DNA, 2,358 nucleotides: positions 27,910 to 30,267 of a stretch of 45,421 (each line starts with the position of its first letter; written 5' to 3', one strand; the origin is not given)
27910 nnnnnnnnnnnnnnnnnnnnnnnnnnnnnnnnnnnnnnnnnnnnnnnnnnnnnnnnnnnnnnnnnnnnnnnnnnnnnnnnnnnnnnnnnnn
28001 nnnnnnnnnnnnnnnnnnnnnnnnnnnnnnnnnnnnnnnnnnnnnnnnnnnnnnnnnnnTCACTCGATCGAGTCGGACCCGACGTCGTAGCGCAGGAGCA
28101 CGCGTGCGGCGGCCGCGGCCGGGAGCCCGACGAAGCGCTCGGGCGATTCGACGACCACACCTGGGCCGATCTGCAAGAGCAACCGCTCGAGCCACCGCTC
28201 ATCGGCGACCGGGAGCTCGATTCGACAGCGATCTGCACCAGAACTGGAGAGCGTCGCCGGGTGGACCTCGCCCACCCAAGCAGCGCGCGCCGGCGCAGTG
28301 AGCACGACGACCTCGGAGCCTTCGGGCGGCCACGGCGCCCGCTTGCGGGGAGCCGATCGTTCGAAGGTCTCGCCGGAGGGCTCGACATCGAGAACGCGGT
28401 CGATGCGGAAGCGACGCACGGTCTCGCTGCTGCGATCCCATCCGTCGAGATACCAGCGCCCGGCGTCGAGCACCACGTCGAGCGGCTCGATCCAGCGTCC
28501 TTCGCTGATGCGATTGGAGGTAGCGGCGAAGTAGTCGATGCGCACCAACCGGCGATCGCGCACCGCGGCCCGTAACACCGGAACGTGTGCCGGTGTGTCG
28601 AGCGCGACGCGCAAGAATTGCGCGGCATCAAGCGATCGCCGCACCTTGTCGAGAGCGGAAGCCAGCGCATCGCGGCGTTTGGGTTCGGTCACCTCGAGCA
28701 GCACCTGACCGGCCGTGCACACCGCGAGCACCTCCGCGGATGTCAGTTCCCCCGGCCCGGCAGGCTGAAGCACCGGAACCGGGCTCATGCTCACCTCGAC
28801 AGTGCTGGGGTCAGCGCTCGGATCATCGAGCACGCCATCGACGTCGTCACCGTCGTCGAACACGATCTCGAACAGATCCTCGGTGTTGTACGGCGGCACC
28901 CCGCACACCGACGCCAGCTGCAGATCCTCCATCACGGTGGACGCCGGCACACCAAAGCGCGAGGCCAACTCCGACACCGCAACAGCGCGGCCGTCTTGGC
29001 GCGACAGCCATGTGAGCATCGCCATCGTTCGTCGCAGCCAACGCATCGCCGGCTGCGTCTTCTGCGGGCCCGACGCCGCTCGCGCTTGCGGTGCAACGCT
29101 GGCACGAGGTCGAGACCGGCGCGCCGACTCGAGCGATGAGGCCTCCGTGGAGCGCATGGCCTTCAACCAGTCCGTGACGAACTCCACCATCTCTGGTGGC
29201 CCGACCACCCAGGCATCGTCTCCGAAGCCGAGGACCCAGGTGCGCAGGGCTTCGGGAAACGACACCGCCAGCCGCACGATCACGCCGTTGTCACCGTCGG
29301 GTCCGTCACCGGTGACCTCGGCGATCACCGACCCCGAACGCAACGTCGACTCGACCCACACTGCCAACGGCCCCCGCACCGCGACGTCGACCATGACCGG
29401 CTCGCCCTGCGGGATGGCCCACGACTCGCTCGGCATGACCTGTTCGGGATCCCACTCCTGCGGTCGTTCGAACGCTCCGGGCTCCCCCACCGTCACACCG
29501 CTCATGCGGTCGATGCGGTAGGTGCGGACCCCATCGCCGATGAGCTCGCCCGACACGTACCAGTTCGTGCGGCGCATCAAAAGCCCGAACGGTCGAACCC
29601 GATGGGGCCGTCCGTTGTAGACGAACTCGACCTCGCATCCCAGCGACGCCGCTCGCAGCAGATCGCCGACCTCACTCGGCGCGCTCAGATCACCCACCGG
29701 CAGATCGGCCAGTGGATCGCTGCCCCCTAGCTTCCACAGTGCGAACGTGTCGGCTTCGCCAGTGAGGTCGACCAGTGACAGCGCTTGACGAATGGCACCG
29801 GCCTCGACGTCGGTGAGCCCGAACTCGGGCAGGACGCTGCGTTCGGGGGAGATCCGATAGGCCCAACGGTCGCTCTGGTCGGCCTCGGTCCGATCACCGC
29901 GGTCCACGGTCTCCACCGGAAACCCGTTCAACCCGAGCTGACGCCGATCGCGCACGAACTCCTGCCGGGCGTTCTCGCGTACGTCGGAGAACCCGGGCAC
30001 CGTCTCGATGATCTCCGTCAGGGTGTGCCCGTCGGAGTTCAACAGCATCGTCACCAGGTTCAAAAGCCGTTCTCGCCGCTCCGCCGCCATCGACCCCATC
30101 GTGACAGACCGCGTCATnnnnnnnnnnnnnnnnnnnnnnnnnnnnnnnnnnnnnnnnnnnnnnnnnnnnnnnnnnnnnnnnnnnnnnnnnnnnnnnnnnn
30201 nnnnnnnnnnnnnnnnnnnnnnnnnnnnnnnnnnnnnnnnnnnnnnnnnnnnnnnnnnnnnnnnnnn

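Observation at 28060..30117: Fused double HTH-WYL-WCX regulator (PafBC-like) located away from any proteasome genes and divergent from queF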

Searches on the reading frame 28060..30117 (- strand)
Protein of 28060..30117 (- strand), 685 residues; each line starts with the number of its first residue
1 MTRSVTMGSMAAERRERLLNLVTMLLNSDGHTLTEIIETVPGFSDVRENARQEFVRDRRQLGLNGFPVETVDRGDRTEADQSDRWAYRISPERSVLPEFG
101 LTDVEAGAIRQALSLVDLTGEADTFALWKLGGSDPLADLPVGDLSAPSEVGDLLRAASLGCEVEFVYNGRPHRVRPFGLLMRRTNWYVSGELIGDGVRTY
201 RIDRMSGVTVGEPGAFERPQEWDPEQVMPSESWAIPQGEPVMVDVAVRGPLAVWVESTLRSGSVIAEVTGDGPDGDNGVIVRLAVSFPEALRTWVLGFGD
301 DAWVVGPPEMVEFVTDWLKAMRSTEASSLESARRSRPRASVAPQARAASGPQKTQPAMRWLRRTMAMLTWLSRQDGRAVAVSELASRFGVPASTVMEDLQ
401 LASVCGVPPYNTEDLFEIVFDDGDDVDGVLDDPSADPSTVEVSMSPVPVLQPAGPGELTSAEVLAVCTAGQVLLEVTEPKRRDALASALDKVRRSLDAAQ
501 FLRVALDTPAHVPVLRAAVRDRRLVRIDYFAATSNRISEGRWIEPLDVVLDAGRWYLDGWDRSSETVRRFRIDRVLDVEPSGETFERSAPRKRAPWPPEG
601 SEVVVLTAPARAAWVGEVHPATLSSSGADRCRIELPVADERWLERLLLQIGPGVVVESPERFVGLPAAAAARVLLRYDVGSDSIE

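Call 3: search_protein_families(library=pfam, proteins=[window:28060-30117:-], max_evalue=0.01)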
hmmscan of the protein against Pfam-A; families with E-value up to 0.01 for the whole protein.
window:28060-30117:- (685 aa): 4 families
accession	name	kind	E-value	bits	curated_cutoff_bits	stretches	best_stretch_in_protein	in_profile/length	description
PF13280.12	WYL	-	2.7e-26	91.8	21.8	2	511-580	2-70/70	WYL domain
PF25583.1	WCX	-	9.1e-19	68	23.9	2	241-321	3-75/76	WCX domain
PF19187.6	HTH_PafC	-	9.5e-15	54.9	32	1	361-494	3-115/115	PafC helix-turn-helix domain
PF09339.16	HTH_IclR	-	0.0013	18.9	22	1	361-395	2-35/52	IclR helix-turn-helix domain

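Call 4: search_protein_families(library=ncbifam, proteins=[window:28060-30117:-], max_evalue=0.01)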
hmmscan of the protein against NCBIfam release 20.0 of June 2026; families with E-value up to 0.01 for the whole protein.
window:28060-30117:- (685 aa): 0 families

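Call 10: search_solved_structures(query=window:28060-30117:-, max_evalue=0.01, show_alignments=2)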
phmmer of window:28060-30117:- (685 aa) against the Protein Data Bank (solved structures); distinct sequences matched with E-value up to 0.01: 9.
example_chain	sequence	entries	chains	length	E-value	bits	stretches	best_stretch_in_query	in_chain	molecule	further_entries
6sj9_A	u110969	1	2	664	5.1e-25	91.1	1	12-677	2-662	Proteasome accessory factor B/C (PafBC)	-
7p5x_AX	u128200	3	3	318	3.1e-17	65.4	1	377-673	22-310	PafC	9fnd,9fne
7p5x_AY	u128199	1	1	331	5.5e-12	48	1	10-315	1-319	Transcriptional regulator-like protein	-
9fnd_X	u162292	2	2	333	6e-12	47.9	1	10-315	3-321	Transcriptional regulator-like protein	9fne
7u02_B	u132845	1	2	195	4.9e-05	25.1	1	168-316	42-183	WYL domain-containing protein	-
7tzv_A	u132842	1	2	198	5.1e-05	25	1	168-316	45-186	WYL domain-containing protein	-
9cu3_B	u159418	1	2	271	7.9e-05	24.4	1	167-316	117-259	WYL domain-containing protein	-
9pfq_Q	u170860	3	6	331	0.00011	23.9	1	167-316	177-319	WYL domain-containing protein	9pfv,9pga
8tp8_A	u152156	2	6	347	0.00014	23.5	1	167-316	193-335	DeoR-family transcriptional regulator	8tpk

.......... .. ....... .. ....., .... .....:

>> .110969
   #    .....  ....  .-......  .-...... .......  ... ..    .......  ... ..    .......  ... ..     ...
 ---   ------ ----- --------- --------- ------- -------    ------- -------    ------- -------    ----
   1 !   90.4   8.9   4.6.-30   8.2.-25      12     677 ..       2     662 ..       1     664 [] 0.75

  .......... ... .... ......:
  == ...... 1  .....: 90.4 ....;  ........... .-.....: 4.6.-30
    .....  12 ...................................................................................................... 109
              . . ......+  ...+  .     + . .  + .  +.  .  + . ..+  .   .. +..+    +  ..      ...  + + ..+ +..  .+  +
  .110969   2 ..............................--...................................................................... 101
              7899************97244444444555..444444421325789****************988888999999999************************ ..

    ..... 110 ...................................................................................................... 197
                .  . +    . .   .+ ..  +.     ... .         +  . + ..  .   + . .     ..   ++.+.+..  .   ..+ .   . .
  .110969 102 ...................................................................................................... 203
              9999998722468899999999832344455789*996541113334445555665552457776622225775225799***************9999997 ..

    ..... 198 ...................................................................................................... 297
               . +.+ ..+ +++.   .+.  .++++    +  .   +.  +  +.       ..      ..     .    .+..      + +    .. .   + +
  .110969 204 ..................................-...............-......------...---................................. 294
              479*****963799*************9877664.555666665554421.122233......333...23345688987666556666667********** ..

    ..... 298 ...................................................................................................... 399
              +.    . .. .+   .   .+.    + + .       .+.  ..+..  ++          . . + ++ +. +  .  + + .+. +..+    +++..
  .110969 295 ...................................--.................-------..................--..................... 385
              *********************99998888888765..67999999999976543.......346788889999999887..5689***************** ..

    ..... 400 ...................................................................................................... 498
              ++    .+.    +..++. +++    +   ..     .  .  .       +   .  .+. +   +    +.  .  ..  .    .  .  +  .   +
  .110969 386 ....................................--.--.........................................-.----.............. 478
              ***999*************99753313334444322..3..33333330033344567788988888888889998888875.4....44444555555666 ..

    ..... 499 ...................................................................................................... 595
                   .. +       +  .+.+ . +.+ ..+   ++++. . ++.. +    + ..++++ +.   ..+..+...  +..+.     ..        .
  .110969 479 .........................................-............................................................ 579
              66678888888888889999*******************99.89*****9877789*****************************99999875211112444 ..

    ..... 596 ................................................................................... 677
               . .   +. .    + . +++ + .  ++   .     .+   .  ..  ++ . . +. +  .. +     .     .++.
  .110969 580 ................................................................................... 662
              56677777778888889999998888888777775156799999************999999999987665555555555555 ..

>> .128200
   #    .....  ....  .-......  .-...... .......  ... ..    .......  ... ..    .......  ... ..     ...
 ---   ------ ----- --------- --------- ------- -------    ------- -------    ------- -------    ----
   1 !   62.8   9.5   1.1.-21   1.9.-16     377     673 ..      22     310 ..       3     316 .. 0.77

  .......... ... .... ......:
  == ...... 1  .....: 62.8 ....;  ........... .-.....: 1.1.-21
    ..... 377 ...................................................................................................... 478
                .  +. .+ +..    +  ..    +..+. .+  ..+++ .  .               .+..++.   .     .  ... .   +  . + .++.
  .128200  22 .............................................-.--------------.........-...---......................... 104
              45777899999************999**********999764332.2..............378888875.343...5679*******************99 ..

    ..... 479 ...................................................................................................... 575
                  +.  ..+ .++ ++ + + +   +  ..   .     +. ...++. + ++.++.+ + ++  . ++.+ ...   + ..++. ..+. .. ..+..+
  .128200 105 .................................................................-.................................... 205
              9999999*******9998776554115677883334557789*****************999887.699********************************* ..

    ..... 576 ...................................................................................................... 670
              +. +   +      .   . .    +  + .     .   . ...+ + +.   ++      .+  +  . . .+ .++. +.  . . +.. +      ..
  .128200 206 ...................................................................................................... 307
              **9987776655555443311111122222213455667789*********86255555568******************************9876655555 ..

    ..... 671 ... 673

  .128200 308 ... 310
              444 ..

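Call 15: find_homologous_proteins(query=window:28060-30117:-, max_evalue=0.00001)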
Query window:28060-30117:- (685 aa): 20 proteins with E <= 0.00001 among 8000 candidates.
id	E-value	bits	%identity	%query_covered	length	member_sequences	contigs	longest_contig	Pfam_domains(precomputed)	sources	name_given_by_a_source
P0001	0.0e+0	1496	100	99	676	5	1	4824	PF19187.7,PF13280.13,PF25583.2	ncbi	ncbi:MAG: helix-turn-helix transcriptional regulator [Acidimicrobiia bacterium]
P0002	4.2e-223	761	58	98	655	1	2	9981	PF19187.7,PF13280.13,PF25583.2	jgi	jgi:predicted DNA-binding transcriptional regulator YafY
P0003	1.7e-169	584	47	96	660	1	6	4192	PF19187.7,PF13280.13,PF25583.2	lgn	-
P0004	5.2e-168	579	48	97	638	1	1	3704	PF19187.7,PF13280.13,PF25583.2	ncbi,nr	ncbi:MAG: transcriptional regulator [Acidimicrobiia bacterium]|nr:transcriptional regulator [Acidimi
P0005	1.6e-166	574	48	98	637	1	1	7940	PF19187.7,PF13280.13,PF25583.2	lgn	-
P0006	8.2e-166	571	47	99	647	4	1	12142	PF19187.7,PF13280.13,PF25583.2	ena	-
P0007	7.2e-61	225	32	94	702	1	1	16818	PF19187.7,PF13280.13,PF25583.2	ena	-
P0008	6.7e-60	221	32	94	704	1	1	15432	PF19187.7,PF13280.13,PF25583.2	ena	-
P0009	8.0e-58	214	31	94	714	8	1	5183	PF19187.7,PF13280.13,PF25583.2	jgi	-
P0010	4.5e-55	205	31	93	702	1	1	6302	PF19187.7,PF13280.13,PF25583.2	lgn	-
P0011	2.6e-53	200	30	94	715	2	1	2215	PF19187.7,PF13280.13,PF25583.2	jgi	jgi:predicted DNA-binding transcriptional regulator YafY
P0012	2.9e-53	199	30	93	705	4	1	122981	PF19187.7,PF13280.13,PF25583.2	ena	-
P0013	5.7e-53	198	30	94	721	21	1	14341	PF19187.7,PF13280.13,PF25583.2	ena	-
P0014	7.3e-53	198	30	94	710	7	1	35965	PF19187.7,PF13280.13,PF25583.2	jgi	jgi:predicted DNA-binding transcriptional regulator YafY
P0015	4.3e-48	182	34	40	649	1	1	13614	PF19187.7,PF13280.13,PF25583.2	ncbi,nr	ncbi:MAG: WYL domain-containing protein [Actinobacteria bacterium]|nr:WYL domain-containing protein 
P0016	7.7e-46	175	29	95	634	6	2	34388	PF19187.7,PF13280.13,PF25583.2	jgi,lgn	jgi:proteasome accessory factor C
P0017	9.1e-42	161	31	96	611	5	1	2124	PF19187.7,PF13280.13,PF25583.2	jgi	-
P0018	3.1e-40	156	29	94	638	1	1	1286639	PF19187.7,PF13280.13,PF25583.2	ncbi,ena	-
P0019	1.7e-27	114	28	96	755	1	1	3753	PF19187.7,PF13280.13,PF25583.2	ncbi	-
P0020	2.3e-6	44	29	23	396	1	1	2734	PF13280.13,PF25583.2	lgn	-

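Call 16: find_encoding_contigs(protein=P0002, flank=8000, max_places=3)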
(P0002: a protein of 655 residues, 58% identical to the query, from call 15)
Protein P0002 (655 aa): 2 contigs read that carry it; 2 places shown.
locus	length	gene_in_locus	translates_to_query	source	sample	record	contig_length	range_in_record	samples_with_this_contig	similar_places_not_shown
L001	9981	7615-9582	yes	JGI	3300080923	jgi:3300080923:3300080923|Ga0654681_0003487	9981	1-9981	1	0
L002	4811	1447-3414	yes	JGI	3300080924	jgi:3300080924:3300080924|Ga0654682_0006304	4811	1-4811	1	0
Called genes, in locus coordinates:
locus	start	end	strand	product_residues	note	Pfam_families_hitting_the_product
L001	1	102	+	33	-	?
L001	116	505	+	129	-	PF05258:DciA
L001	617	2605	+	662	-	PF02518:HATPase_c, PF00204:DNA_gyraseB, PF01751:Toprim, PF00986:DNA_gyraseB_C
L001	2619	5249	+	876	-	PF00521:DNA_topoisoIV, PF03989:DNA_gyraseA_C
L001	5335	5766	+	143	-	PF13400:Tad (weak)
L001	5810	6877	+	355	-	PF12089:DUF3566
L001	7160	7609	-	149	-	PF14489:QueF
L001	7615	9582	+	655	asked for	PF13280:WYL, PF25583:WCX, PF19187:HTH_PafC, PF13280:WYL, PF25583:WCX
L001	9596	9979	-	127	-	?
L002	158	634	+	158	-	-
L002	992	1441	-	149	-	PF14489:QueF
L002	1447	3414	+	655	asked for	PF13280:WYL, PF25583:WCX, PF19187:HTH_PafC, PF13280:WYL, PF25583:WCX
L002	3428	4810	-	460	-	?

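Call 17: find_encoding_contigs(protein=P0006, flank=8000, max_places=3)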
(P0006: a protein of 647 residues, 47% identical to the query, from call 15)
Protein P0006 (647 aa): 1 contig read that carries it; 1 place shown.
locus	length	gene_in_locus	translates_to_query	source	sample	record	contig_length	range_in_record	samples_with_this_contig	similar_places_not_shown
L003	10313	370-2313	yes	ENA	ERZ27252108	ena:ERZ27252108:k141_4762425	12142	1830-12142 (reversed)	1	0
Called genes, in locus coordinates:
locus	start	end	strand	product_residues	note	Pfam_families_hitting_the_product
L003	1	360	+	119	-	?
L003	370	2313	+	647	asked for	PF13280:WYL, PF25583:WCX, PF19187:HTH_PafC, PF13280:WYL, PF25583:WCX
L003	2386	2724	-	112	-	PF13560:HTH_31 (weak)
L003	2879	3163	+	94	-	PF00376:MerR (weak), PF12728:HTH_17, PF13411:MerR_1 (weak)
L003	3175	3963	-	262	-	-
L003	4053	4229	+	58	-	-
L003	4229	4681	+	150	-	-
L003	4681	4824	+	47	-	-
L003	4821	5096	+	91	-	-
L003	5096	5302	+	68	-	-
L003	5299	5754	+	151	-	-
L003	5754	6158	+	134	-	-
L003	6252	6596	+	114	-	-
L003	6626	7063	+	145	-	-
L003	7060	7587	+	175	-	PF07799:DUF1643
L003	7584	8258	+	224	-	-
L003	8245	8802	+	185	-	-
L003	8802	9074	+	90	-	-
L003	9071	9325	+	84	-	-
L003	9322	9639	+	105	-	-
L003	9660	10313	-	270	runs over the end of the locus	-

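Call 18: find_encoding_contigs(protein=P0012, flank=10000, max_places=3)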
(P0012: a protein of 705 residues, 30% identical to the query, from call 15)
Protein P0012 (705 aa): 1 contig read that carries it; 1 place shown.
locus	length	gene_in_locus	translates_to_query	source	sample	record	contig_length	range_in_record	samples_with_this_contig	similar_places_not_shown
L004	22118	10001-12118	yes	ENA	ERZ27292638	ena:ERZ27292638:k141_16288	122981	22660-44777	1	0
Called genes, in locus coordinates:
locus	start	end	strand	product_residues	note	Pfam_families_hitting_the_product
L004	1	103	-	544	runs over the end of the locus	PF01676:Metalloenzyme, PF06415:iPGM_N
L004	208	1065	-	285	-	-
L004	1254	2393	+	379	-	-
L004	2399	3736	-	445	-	PF00764:Arginosuc_synth, PF20979:Arginosuc_syn_C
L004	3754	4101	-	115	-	-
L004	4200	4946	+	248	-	PF13641:Glyco_tranf_2_3 (weak), PF00535:Glycos_transf_2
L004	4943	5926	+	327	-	-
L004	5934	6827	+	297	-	PF00561:Abhydrolase_1, PF12146:Hydrolase_4, PF12697:Abhydrolase_6, PF03096:Ndr (weak)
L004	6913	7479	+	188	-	PF00440:TetR_N, PF16859:TetR_C_11 (weak)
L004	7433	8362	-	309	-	PF00892:EamA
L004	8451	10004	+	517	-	PF00342:PGI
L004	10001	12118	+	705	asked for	PF13280:WYL, PF25583:WCX, PF19187:HTH_PafC, PF13280:WYL, PF25583:WCX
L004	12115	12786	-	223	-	PF00929:RNase_T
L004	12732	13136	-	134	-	PF07858:LEH, PF12680:SnoaL_2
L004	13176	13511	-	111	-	PF02467:Whib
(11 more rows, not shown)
